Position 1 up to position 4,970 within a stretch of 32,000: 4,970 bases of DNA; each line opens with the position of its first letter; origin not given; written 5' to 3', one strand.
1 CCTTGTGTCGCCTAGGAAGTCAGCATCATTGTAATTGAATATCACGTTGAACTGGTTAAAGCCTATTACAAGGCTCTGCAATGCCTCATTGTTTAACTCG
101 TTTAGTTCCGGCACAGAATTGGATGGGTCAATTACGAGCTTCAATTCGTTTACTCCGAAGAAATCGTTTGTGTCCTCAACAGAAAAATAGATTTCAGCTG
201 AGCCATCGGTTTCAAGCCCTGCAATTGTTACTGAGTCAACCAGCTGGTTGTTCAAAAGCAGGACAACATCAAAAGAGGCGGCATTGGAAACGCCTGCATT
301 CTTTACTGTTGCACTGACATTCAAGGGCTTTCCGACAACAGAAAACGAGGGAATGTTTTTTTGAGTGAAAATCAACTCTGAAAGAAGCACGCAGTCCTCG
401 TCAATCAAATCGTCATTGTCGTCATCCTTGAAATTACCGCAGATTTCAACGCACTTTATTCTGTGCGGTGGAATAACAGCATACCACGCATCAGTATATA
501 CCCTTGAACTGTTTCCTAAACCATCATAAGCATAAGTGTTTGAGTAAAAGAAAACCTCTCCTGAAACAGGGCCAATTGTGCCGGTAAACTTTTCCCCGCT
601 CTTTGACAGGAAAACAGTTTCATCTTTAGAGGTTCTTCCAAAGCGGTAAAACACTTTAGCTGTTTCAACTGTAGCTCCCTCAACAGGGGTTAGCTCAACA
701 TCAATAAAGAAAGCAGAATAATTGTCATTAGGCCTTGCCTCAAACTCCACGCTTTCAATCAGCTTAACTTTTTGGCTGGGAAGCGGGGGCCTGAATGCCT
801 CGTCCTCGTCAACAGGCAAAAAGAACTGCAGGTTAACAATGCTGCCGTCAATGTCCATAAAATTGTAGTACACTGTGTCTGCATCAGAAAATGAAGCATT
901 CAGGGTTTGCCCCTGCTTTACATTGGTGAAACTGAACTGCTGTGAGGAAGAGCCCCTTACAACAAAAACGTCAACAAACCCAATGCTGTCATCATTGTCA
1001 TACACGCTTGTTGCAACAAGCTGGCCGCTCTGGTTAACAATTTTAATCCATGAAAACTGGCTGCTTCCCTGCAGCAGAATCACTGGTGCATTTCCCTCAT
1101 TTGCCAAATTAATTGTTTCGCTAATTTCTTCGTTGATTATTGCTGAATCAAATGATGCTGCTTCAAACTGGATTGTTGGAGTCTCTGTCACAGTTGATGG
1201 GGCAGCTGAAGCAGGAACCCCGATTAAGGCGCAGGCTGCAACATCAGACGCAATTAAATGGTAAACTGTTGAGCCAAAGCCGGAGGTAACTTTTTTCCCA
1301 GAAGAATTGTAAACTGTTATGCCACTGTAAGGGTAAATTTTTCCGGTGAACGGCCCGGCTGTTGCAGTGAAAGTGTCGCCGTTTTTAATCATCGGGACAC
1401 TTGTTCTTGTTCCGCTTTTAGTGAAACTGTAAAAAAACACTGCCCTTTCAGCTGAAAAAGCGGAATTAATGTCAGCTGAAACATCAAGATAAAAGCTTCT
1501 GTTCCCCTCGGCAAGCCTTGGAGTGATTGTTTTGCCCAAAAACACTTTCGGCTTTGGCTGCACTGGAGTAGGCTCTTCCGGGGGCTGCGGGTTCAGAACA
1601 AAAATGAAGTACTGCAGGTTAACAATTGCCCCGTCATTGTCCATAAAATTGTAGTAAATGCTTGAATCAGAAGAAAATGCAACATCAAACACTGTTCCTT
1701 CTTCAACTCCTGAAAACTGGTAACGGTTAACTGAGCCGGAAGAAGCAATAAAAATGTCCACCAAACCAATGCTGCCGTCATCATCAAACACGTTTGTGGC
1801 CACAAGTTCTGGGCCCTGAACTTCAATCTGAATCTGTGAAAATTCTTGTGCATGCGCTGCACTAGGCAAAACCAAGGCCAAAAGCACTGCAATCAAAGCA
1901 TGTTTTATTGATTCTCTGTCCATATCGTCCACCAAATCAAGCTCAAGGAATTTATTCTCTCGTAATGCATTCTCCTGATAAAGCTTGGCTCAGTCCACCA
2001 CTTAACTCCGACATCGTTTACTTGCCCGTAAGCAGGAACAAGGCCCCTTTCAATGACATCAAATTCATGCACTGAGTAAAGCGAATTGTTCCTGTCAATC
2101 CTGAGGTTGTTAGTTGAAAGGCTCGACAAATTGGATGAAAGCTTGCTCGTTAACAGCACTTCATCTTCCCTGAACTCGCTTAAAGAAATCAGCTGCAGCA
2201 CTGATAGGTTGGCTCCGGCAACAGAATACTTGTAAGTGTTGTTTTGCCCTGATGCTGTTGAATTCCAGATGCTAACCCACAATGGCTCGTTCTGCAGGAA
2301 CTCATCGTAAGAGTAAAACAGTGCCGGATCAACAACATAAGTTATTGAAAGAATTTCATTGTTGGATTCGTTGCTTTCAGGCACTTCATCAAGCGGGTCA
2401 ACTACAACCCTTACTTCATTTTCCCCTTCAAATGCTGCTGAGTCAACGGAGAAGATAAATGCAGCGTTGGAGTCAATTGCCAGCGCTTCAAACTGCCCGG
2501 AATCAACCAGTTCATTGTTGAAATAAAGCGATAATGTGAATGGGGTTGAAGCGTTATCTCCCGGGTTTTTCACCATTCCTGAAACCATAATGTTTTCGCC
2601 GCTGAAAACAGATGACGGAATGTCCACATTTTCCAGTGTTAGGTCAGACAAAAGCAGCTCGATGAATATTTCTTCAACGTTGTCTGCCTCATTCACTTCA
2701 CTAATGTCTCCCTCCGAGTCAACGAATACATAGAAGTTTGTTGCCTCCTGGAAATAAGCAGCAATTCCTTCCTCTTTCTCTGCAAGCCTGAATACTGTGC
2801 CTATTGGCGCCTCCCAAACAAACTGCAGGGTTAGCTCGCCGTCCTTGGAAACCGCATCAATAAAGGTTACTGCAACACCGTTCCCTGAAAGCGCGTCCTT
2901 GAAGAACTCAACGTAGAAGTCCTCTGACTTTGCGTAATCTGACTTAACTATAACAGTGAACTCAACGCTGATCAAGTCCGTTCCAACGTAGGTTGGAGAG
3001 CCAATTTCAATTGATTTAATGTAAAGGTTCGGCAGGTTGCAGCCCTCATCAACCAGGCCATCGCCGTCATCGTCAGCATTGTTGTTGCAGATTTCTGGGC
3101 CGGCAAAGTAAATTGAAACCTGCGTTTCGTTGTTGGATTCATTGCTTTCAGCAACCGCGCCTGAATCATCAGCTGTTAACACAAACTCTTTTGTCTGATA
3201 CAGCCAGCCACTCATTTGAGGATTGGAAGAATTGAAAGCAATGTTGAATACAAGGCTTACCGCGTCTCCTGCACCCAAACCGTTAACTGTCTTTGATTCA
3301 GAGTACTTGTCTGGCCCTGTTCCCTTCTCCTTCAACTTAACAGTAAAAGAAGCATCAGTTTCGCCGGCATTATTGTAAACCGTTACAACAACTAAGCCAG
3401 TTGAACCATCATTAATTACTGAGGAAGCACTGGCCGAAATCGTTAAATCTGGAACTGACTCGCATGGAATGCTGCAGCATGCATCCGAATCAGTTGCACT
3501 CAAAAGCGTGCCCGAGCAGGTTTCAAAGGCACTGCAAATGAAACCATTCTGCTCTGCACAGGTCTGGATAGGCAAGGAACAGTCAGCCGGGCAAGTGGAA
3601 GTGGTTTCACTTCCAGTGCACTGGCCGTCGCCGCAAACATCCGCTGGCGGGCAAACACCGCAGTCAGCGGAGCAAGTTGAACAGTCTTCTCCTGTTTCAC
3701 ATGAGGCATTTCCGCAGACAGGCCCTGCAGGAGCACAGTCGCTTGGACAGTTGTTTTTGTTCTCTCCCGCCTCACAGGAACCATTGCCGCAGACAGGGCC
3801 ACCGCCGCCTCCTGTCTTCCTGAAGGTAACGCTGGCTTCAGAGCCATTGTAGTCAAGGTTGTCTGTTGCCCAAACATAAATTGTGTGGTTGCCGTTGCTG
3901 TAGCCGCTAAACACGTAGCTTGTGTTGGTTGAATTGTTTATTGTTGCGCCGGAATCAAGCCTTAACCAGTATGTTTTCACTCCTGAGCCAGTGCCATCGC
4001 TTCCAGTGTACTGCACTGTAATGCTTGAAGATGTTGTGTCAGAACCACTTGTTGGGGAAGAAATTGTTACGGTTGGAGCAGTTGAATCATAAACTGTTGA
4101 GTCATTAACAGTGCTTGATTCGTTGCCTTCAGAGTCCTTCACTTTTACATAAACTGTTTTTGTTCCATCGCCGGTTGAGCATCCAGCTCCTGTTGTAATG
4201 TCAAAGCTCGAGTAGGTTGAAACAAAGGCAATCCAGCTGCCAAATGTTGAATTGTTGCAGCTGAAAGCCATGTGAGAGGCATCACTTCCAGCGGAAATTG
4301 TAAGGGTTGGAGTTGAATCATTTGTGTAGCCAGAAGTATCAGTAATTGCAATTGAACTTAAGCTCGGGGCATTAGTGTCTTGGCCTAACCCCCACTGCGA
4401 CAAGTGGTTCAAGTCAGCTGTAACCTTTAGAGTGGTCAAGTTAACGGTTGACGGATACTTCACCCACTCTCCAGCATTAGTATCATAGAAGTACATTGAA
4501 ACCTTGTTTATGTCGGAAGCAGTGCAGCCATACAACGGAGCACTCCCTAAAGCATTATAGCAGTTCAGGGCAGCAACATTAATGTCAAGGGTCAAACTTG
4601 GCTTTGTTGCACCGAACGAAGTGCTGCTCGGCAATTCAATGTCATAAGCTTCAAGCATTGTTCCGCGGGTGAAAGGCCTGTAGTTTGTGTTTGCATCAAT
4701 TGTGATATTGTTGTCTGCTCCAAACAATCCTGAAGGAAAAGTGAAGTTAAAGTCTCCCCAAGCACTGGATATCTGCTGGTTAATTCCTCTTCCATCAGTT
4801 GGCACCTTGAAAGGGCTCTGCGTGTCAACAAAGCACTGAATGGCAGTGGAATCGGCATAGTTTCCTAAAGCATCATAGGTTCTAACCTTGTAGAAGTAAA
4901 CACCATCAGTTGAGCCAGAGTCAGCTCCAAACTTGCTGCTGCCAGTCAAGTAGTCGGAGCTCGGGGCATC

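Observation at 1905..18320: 16.4-kb single ORF encoding a 5,471-aa lectin-rich mosaic surface protein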

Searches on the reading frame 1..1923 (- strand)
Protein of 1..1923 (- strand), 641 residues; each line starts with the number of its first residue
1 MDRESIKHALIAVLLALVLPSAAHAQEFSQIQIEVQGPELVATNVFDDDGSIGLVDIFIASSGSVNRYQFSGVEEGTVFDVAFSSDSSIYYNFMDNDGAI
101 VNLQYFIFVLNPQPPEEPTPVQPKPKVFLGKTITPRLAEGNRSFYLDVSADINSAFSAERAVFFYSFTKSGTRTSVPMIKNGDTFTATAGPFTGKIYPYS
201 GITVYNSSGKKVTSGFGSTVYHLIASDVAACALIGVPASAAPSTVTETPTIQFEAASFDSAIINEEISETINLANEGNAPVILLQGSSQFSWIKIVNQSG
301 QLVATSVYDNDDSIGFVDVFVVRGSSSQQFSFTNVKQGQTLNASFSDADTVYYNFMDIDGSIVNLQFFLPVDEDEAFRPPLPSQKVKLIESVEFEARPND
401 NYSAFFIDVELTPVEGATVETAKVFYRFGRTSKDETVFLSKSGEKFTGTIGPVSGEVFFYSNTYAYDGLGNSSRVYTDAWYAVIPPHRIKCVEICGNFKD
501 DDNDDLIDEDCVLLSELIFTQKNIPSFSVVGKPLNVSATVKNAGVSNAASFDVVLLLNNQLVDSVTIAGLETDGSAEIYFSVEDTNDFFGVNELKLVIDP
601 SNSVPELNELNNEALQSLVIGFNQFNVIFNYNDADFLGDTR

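Call 74: search_protein_families(library=pfam, proteins=[window:1-1923:-], max_evalue=0.01)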
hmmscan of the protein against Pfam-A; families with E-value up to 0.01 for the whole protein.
window:1-1923:- (641 aa): 1 family
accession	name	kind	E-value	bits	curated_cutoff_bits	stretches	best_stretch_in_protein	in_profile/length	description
PF07705.17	CARDB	-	5.3e-15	55.9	22.7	1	517-614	4-99/101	CARDB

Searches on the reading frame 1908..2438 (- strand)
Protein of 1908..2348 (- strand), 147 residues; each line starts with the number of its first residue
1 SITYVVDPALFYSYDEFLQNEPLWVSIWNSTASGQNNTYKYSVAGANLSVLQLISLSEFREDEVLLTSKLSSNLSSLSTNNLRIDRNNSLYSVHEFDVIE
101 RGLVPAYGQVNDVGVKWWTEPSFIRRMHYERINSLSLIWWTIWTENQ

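Call 36: find_homologous_proteins(query=window:1908-2348:-, max_evalue=0.001)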
Query window:1908-2348:- (147 aa): 1 proteins with E <= 0.001 among 14 candidates.
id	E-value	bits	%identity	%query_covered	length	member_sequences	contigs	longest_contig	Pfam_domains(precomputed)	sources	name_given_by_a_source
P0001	1.2e-35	141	46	95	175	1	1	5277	-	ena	-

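Call 38: find_encoding_contigs(protein=P0001, flank=10000, max_places=5)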
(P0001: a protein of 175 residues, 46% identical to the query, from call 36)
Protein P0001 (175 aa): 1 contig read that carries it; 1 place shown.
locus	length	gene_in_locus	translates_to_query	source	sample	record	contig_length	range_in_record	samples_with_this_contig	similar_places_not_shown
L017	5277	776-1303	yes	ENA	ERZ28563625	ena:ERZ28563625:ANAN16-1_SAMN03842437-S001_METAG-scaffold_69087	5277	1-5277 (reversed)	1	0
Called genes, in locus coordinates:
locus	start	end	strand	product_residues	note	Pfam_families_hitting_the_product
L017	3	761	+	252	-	?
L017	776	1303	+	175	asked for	-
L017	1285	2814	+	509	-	-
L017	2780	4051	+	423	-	PF07705:CARDB, PF13620:CarboxypepD_reg (faint)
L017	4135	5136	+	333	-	PF00044:Gp_dh_N, PF02800:Gp_dh_C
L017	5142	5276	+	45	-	?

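Call 61: find_related_loci(query=A1, collection=metagenome_contigs, flank=10000)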
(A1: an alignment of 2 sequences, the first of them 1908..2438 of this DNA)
Query A1 (177 aa) in metagenome_contigs; peptide patterns used: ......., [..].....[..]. (x = any residue, [..] = any of these).
152 stretches matched a pattern; 6 encode a relative of the query (tblastn E <= 1e-3); 6 distinct loci.
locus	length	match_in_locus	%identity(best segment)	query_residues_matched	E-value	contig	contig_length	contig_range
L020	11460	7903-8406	49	8-177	4e-53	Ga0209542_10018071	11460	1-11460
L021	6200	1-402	46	35-173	3e-40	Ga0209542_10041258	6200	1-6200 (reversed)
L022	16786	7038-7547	34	4-175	2e-24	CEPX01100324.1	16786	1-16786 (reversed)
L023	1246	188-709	31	3-175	9e-21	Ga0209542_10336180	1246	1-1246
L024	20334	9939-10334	27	42-176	8e-17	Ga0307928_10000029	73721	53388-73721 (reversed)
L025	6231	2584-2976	31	42-175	6e-15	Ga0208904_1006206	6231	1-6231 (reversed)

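Call 68: find_homologous_proteins(query=A3, max_evalue=0.001)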
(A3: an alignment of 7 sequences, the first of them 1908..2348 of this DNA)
Query A3 (7 sequences) (147 aa, profile of the alignment): 2 proteins with E <= 0.001 among 927 candidates.
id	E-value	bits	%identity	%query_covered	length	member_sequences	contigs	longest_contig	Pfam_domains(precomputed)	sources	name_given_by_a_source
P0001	1.2e-55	205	46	95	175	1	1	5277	-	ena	-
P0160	2.9e-29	120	31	48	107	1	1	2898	-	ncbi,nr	ncbi:hypothetical protein IIC68_02910 [archaeon]|nr:hypothetical protein [archaeon]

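Call 74: search_protein_families(library=pfam, proteins=[L024:10334-12979:+, L020:8379-11171:+], max_evalue=0.01)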
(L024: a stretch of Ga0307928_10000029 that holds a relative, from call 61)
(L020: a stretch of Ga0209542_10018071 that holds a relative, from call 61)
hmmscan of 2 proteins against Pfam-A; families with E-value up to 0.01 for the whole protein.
L024:10334-12979:+ (882 aa): 8 families
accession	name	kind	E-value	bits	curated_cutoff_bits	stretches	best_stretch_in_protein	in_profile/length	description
PF07705.17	CARDB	-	6e-15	55.7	22.7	1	499-587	14-100/101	CARDB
PF13620.12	CarboxypepD_reg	-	4.1e-07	30.7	32.3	1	616-673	5-63/82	Carboxypeptidase regulatory-like domain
PF17789.7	MG4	-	3.9e-05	24.2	24.7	0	614-654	19-60/95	Macroglobulin domain MG4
PF24025.1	Ig_DR_A0283-like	-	0.00066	20.4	27.1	1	614-664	10-62/102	DR_A0283-like, Ig-like domain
PF02369.22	Big_1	-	0.0011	19.4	34.9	1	614-658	22-72/93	Bacterial Ig-like domain (group 1)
PF17802.7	SpaA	-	0.0028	18.2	23.1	0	615-662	6-56/91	Prealbumin-like fold domain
PF10670.15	DUF4198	-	0.0044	17.6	34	0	609-665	145-206/209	Domain of unknown function (DUF4198)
PF13715.12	CarbopepD_reg_2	-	0.0068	16.9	32.2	0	616-669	4-55/88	CarboxypepD_reg-like domain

L020:8379-11171:+ (931 aa): 2 families
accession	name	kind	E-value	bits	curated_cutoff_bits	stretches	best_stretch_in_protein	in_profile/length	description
PF07705.17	CARDB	-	2.3e-12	47.4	22.7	1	549-636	15-100/101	CARDB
PF13620.12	CarboxypepD_reg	-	7.8e-06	26.6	32.3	1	665-728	5-70/82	Carboxypeptidase regulatory-like domain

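Call 93: find_encoding_contigs(protein=P0160, flank=10000, max_places=4)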
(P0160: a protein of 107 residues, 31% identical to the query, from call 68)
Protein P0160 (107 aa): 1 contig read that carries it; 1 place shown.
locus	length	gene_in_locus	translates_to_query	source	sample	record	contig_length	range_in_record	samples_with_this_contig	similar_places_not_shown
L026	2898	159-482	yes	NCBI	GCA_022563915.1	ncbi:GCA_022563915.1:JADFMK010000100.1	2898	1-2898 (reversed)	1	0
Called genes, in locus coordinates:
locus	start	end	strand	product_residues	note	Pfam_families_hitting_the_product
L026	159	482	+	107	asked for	-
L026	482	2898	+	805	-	PF07705:CARDB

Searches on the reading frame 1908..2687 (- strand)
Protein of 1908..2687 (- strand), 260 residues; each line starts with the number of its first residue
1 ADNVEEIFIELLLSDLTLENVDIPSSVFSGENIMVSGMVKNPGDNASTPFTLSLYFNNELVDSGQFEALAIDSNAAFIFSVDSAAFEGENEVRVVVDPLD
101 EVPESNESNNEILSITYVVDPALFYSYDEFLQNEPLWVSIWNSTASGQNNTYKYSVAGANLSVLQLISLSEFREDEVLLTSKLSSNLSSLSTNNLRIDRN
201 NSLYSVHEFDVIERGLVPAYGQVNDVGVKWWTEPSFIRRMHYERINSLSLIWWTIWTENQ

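Call 75: predict_structure(alignment_id=A4)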
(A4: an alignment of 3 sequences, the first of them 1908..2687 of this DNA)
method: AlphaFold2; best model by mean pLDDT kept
length: 260 residues; sequences in the alignment: 3
mean_pLDDT: 38.2   pTM: 0.31
mean pLDDT of the five models: 38.2, 35.5, 34.8, 34.4, 32.6
residues with pLDDT >= 90: 0; 70-90: 0; 50-70: 26; < 50: 234
segments of 3 or more residues with pLDDT < 50: 1-22, 24-40, 42-46, 68-85, 87-96, 99-260
pLDDT, mean of each block of 10 residues (from residue 1): 39 44 47 45 50 57 52 42 44 47 34 28 36 39 39 39 36 33 29 28 25 28 31 34 34 33
secondary structure, 60 per line:
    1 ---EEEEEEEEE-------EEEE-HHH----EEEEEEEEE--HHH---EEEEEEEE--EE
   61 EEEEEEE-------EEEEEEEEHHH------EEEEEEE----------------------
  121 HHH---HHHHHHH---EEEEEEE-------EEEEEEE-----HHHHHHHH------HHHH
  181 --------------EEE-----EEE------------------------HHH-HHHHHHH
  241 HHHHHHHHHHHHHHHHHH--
elements in order: E4-12 E20-23 E32-40 E49-56 E59-67 E75-82 E92-98 H127-133 E137-143 E151-157 H163-170 H177-180 E195-197 E203-205 H234-258
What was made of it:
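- The AF2 model of the tail failed (pLDDT 38, call 75), so its fold is unknown.
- Tried and rejected: AF2 model of the last CARDB plus the tail, with a 3-sequence alignment, failed (pLDDT 38, call 75).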

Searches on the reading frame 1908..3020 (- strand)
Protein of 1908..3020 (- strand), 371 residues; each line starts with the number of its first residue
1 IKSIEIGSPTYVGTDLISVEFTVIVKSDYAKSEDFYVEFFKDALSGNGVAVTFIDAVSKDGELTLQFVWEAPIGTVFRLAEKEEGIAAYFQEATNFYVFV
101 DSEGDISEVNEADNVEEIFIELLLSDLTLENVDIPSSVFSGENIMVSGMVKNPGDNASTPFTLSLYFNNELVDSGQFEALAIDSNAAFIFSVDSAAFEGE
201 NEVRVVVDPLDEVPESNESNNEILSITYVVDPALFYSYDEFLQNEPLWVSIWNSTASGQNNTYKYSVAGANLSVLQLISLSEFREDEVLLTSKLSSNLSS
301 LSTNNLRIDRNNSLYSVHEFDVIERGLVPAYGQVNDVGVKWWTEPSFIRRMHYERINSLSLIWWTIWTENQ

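Call 26: search_protein_families(library=pfam, proteins=[window:1908-3020:-], max_evalue=1)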
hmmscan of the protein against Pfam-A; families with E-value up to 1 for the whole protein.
window:1908-3020:- (371 aa): 1 family
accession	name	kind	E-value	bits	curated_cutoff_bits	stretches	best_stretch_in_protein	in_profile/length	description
PF07705.17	CARDB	-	1.1e-16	61.4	22.7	1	125-222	2-98/101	CARDB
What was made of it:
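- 2355..2648 (-): CARDB domain (aa 5225-5322). PF07705: 61.4 bits (call 26)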

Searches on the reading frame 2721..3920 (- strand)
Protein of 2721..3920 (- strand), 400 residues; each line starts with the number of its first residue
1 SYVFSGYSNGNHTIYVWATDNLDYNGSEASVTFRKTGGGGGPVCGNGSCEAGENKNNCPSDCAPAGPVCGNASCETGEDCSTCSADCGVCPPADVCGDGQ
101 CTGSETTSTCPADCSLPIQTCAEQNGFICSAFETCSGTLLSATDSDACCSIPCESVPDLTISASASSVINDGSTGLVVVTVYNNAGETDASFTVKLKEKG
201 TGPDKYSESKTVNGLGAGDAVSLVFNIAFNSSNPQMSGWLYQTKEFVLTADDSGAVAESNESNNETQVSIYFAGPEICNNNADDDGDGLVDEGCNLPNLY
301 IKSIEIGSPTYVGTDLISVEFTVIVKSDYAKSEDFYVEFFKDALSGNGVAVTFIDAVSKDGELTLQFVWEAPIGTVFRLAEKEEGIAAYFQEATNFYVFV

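Call 26: search_protein_families(library=pfam, proteins=[window:2721-3920:-], max_evalue=1)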
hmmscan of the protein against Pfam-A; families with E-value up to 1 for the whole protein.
window:2721-3920:- (400 aa): 3 families
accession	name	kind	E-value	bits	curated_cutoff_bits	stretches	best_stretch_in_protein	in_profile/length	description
PF07705.17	CARDB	-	6e-08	33.3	22.7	1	157-266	2-99/101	CARDB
PF12377.13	DuffyBP_N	-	0.053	14.6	25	1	207-260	9-59/65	Duffy binding protein N terminal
PF07351.18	DUF1480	-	0.12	12.9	25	1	130-161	9-40/78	Protein of unknown function (DUF1480)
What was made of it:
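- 3123..3452 (-): CARDB domain (aa 4957-5066). PF07705: 33.3 bits against a 22.7 cut-off (call 26)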

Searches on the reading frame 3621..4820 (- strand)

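Call 26: search_protein_families(library=pfam, proteins=[window:3621-4820:-], max_evalue=1)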
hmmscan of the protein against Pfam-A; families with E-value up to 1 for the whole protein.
window:3621-4820:- (400 aa): 4 families
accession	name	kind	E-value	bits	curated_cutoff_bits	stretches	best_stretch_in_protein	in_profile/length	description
PF19077.6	Big_13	-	0.00057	20.8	27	1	160-238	18-94/102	Bacterial Ig-like domain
PF24421.1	Ig_J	-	0.056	14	29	1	295-334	61-100/104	Tip attachment protein J, Ig-like domain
PF07495.19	Y_Y_Y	-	0.1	12.9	26.6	1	291-334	19-63/65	Y_Y_Y domain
PF09136.16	Glucodextran_B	-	0.65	10.4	27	0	249-282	1-34/83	Glucodextranase, domain B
